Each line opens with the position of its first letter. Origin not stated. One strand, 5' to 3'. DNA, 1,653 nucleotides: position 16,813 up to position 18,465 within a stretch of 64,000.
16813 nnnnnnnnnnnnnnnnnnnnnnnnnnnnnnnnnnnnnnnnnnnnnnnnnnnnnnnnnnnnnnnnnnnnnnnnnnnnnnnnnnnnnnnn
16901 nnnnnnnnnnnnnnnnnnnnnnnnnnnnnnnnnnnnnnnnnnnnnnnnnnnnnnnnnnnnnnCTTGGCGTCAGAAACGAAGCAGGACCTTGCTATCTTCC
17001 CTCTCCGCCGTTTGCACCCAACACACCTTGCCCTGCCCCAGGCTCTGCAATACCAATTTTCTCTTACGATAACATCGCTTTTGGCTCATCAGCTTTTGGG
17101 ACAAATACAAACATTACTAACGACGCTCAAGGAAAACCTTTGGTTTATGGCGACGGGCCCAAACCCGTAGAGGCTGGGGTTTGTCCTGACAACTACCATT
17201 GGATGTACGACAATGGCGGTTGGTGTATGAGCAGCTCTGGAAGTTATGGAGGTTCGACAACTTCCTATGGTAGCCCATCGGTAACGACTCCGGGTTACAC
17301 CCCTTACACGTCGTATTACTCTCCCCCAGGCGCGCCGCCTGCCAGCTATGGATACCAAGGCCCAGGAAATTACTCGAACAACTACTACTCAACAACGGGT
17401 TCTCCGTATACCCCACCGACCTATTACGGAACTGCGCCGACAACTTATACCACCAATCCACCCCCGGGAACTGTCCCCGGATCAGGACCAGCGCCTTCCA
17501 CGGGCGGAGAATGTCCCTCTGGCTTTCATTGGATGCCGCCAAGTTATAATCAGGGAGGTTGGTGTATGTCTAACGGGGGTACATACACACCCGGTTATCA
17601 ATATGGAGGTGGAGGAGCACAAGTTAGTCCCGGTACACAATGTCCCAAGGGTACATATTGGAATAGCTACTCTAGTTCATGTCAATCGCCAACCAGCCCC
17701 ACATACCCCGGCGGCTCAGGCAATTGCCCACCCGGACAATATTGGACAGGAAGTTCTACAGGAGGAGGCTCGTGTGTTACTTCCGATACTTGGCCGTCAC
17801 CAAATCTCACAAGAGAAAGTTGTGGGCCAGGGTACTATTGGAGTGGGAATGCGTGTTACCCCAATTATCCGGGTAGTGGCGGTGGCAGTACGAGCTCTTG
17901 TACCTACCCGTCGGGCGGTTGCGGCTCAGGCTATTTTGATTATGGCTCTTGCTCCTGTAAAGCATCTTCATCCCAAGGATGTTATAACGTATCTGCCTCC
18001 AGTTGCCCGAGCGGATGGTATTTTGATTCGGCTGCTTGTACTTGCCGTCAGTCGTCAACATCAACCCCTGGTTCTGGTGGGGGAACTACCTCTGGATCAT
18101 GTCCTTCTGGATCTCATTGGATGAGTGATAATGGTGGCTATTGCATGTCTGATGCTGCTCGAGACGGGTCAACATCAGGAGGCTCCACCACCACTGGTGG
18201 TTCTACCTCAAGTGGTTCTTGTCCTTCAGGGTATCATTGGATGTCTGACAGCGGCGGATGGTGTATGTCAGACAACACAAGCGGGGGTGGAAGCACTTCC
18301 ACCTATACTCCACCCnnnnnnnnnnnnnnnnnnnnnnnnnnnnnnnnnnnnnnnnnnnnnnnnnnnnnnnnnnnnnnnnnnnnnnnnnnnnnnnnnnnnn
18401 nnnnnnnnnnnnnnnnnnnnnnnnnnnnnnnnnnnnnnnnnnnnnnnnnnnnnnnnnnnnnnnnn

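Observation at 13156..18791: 1754-aa secreted giant protein with triplicated ~290-aa module, novel Cys repeats and a translationally coupled small membrane protein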

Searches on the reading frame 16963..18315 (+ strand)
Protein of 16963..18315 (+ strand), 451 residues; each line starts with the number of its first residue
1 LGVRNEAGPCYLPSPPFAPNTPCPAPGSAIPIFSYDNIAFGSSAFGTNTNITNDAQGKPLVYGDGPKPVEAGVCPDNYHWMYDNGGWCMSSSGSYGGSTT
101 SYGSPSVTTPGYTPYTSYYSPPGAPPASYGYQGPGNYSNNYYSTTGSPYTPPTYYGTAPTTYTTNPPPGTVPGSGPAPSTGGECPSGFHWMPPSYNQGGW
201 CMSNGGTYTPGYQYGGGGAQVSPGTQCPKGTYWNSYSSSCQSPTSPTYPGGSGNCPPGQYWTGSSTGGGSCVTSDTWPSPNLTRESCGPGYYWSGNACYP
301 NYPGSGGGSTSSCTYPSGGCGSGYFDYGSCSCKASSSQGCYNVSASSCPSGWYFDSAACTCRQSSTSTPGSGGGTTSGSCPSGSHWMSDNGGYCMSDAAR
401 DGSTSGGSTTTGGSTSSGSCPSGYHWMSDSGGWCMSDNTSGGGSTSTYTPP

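Call 40: predict_structure(alignment_id=A3)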
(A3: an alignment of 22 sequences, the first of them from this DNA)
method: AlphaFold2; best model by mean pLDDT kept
length: 451 residues; sequences in the alignment: 22
mean_pLDDT: 55.5   pTM: 0.23
mean pLDDT of the five models: 55.5, 53.7, 53.0, 45.5, 45.1
residues with pLDDT >= 90: 24; 70-90: 111; 50-70: 91; < 50: 225
segments of 3 or more residues with pLDDT < 50: 1-7, 25-52, 60-62, 92-174, 206-223, 245-253, 263-269, 275-285, 304-310, 366-378, 398-415, 440-450
pLDDT, mean of each block of 10 residues (from residue 1): 40 57 48 29 34 53 59 80 71 36 32 31 32 29 35 30 35 54 79 67 59 34 64 86 56 56 49 47 55 80 46 79 90 69 67 87 60 45 69 60 41 58 85 79 44 51
secondary structure, 60 per line:
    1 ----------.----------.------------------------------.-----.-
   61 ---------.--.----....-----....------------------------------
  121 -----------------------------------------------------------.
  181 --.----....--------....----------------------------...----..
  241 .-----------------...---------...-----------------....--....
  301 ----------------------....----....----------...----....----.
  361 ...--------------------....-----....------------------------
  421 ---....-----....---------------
elements in order: E78-81 E87-90 E188-191 E200-203 E232-234 E239-241 E259-261 E271-273 E291-294 E297-300 E323-326 E331-334 E352-355 E360-363 E384-387 E393-396 E424-427 E433-436

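Call 49: search_solved_structures(query=A3, max_evalue=10)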
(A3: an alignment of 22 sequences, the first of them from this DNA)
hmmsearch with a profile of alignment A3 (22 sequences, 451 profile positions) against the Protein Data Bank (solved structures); distinct sequences matched with E-value up to 10: 0.

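Call 58: search_protein_representatives(alignment_id=A3)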
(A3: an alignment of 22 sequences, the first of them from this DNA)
Query: 22 sequences, 451 profile positions. Proteins with E-value up to 0.001 (for the whole library): 56; up to 1e-10: 25; up to 1e-30: 11. The best 56 are listed.
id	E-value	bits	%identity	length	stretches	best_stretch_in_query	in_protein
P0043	1.7e-170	584.6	-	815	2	1-449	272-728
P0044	8.5e-163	559.2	-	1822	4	1-292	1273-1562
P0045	2.1e-123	429.3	-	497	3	1-215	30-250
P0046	1.6e-121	423.1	-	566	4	1-291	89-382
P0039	3.0e-115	402.4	-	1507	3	1-379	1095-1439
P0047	2.9e-106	372.8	-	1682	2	1-216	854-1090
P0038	9.9e-96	338.1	-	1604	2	1-340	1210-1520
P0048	3.7e-75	270.3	-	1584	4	1-218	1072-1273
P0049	4.9e-75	269.9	-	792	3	1-221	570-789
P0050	7.1e-49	183.7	-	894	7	304-396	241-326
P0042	2.9e-34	135.5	-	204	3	368-447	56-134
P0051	6.0e-28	114.7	-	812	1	171-448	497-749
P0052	3.0e-25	105.8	-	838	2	140-404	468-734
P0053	1.8e-24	103.2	-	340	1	1-119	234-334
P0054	3.2e-23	99.1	-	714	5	303-399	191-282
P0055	2.7e-20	89.4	-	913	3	157-448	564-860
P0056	8.1e-19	84.6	-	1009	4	301-412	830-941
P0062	5.2e-12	62.2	-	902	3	240-331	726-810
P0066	8.4e-10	54.9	-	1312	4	243-398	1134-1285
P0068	9.3e-09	51.4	-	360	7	414-442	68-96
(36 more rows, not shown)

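Call 60: search_protein_families(library=pfam, proteins=[P0050, P0051, P0055, P0056, P0066, P0068, P0054, P0062], max_evalue=0.1)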
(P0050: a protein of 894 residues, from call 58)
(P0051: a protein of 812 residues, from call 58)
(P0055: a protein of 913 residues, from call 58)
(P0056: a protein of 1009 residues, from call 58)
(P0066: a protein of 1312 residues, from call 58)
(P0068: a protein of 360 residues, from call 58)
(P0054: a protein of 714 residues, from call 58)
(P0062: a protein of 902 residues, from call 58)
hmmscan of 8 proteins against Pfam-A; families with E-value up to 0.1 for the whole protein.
P0050 (894 aa): 1 family
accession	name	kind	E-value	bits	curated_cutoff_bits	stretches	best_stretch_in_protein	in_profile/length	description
PF19077.6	Big_13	-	0.00017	22.4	27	1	751-820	30-100/102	Bacterial Ig-like domain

P0051 (812 aa): 1 family
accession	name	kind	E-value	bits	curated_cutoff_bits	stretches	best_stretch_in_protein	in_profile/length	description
PF18915.5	DUF5667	-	4.4e-16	59.6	27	1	94-197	2-92/99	Domain of unknown function (DUF5667)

P0055 (913 aa): 3 families
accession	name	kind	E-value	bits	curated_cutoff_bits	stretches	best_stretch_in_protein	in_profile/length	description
PF18915.5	DUF5667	-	1.6e-13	51.3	27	1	81-174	2-97/99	Domain of unknown function (DUF5667)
PF19111.5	DUF5798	-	0.0063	17.1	27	1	133-186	13-65/89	Family of unknown function (DUF5798)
PF14942.11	Muted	-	0.023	15.3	26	1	122-178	37-93/146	Organelle biogenesis, Muted-like protein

P0056 (1009 aa): 1 family
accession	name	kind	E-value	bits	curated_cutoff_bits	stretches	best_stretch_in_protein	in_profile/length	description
PF18915.5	DUF5667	-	2.4e-15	57.2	27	1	108-218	2-99/99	Domain of unknown function (DUF5667)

P0066 (1312 aa): 1 family
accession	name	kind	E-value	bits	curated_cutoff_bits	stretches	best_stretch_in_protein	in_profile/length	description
PF19202.5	DUF5874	-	0.014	16.2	27.1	0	1208-1260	15-67/74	Family of unknown function (DUF5874)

P0068 (360 aa): 1 family
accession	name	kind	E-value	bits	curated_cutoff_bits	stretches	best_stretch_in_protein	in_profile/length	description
PF01607.29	CBM_14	-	0.029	14.9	22.1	0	128-164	20-53/53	Chitin binding Peritrophin-A domain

P0054 (714 aa): 2 families
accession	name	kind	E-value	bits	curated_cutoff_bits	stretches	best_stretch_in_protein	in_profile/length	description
PF19077.6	Big_13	-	0.00018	22.4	27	1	571-637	32-100/102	Bacterial Ig-like domain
PF17936.7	Big_6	-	0.0074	17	27.6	1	568-618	15-66/83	Bacterial Ig domain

P0062 (902 aa): 1 family
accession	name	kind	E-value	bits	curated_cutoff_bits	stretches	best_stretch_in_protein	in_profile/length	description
PF18915.5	DUF5667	-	1.6e-16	61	27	1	72-179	3-97/99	Domain of unknown function (DUF5667)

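Call 61: list_cluster_members(proteins=[P0051, P0052, P0055, P0056, P0062, P0050, P0054, P0066, P0068, P0047])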
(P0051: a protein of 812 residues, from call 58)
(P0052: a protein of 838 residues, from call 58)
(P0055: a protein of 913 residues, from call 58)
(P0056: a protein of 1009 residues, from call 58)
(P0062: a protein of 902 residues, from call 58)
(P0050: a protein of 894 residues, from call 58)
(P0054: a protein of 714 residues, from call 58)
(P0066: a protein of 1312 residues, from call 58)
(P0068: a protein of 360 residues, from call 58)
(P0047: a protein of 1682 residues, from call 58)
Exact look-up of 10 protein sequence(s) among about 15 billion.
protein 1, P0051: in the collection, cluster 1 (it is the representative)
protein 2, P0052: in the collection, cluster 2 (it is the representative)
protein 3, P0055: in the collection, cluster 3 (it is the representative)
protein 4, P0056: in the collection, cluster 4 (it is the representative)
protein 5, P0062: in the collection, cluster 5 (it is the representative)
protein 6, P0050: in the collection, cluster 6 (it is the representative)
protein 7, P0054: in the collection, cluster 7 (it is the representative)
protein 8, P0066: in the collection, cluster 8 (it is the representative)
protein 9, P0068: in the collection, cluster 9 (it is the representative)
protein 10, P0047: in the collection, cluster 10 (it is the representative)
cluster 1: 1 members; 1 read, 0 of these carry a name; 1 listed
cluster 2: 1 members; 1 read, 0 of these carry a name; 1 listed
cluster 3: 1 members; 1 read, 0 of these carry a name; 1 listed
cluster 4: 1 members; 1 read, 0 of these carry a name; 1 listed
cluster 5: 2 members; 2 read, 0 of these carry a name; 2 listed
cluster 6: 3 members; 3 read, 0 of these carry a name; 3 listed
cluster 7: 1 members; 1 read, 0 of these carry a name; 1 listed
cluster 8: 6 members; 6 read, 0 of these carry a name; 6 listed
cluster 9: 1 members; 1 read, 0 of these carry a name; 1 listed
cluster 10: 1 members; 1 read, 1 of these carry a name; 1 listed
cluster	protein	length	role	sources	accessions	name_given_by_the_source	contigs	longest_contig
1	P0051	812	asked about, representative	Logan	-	-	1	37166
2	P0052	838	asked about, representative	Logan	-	-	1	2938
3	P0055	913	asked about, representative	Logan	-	-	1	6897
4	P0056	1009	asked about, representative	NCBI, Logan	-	-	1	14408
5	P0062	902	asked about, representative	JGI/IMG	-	-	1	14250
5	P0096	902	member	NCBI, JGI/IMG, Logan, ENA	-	-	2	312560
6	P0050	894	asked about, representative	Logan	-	-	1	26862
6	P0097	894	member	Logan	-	-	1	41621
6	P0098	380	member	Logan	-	-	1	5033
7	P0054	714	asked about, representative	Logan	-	-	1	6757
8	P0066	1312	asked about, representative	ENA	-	-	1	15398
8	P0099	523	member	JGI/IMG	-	-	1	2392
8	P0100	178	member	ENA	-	-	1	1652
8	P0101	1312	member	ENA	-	-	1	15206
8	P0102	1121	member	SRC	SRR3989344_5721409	-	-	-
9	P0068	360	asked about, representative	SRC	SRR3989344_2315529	-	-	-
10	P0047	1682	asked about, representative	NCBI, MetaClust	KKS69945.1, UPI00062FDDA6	MAG: hypothetical protein UV41_C0040G0001, partial [Candidatus Daviesbacteria bacterium ... | status=active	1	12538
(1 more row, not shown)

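Call 62: find_encoding_contigs(protein=P0096, flank=8000, max_places=1)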
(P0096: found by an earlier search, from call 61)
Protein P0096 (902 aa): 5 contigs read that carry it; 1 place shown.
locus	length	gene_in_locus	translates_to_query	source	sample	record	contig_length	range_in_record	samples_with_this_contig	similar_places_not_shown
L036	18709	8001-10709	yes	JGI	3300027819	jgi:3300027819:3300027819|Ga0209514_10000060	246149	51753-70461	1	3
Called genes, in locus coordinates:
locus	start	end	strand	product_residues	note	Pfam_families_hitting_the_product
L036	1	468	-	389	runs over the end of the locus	PF03235:GmrSD_N, PF01844:HNH (weak)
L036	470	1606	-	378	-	PF13651:EcoRI_methylase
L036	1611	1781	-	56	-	PF01710:HTH_Tnp_IS630 (weak), PF12728:HTH_17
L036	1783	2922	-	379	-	-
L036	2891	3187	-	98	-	PF04026:SpoVG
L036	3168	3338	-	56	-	-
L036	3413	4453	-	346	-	-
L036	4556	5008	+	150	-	PF13274:SocA_Panacea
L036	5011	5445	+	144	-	-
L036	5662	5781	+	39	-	-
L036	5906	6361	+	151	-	PF01841:Transglut_core (weak)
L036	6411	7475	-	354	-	-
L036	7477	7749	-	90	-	-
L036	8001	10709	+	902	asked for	PF18915:DUF5667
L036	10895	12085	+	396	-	PF04851:ResIII (weak), PF00270:DEAD, PF00271:Helicase_C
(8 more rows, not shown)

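Call 72: fold_search(model_id=the predicted structure, library=pdb)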
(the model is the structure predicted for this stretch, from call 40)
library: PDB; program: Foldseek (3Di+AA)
matches with E <= 10: 7; with E <= 0.001: 0
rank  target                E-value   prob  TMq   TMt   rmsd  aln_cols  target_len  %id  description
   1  9pgb_MODEL_1_A        4.0e+00  0.04  0.07  0.19  14.6       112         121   20  4-module Cysteine Rich Eggshell Membrane Protein (CREMP) (released 2025-12-31)
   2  2dsp_B                4.5e+00  0.14  0.06  0.23   4.1        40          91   22  Structural Basis for the Inhibition of Insulin-like Growth Factors by IGF Binding Proteins (released 2006-08-22)
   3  8hlb_A                5.7e+00  0.04  0.05  0.17  15.1        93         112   19  Cryo-EM structure of biparatopic antibody Bp109-92 in complex with TNFR2 (released 2023-10-04)
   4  8jxd_B                7.7e+00  0.02  0.06  0.14  18.4       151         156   14  Cryo-EM structure of rat megalin leg (released 2024-06-19)
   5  8yt8_B                8.7e+00  0.01  0.06  0.09  31.3       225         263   14  Cryo-EM structure of the dystrophin glycoprotein complex (released 2024-12-11)
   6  4kgg_C                9.2e+00  0.03  0.06  0.12  15.9       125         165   14  Crystal structure of light mutant2 and dcr3 complex (released 2013-08-07)
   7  9qaw_B                9.2e+00  0.01  0.07  0.02  36.6       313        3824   15  CryoEM structure of the human LRP2 receptor ectodomain in complex with LRPAP1 (released 2026-03-11)

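Call 81: find_encoding_contigs(protein=P0097, flank=6000, max_places=1)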
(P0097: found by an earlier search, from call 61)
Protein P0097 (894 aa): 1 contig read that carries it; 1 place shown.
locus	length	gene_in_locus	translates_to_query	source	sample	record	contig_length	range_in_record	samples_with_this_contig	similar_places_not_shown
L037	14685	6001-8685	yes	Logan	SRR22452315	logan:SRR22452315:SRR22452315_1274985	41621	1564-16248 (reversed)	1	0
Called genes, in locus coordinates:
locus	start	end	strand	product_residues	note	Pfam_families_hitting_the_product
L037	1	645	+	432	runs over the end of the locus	PF01794:Ferric_reduct, PF00970:FAD_binding_6 (weak), PF08022:FAD_binding_8, PF00175:NAD_binding_1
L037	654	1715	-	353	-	PF02129:Peptidase_S15, PF01738:DLH (faint), PF20434:BD-FAE, PF00561:Abhydrolase_1 (weak), PF12146:Hydrolase_4, PF12697:Abhydrolase_6 (weak), PF00326:Peptidase_S9, PF08840:BAAT_C (weak), +1 more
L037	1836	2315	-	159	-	-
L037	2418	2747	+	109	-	-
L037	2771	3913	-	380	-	-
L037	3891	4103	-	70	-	PF10518:TAT_signal (weak)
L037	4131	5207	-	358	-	PF00512:HisKA, PF02518:HATPase_c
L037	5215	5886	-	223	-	PF00072:Response_reg, PF00486:Trans_reg_C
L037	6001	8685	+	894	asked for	-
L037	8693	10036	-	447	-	PF00512:HisKA, PF02518:HATPase_c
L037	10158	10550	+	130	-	PF00072:Response_reg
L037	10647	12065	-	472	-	-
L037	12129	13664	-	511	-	PF13541:ChlI, PF00158:Sigma54_activat (faint), PF01078:Mg_chelatase, PF07728:AAA_5 (faint), PF00493:MCM (weak), PF13335:Mg_chelatase_C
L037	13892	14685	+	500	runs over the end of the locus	-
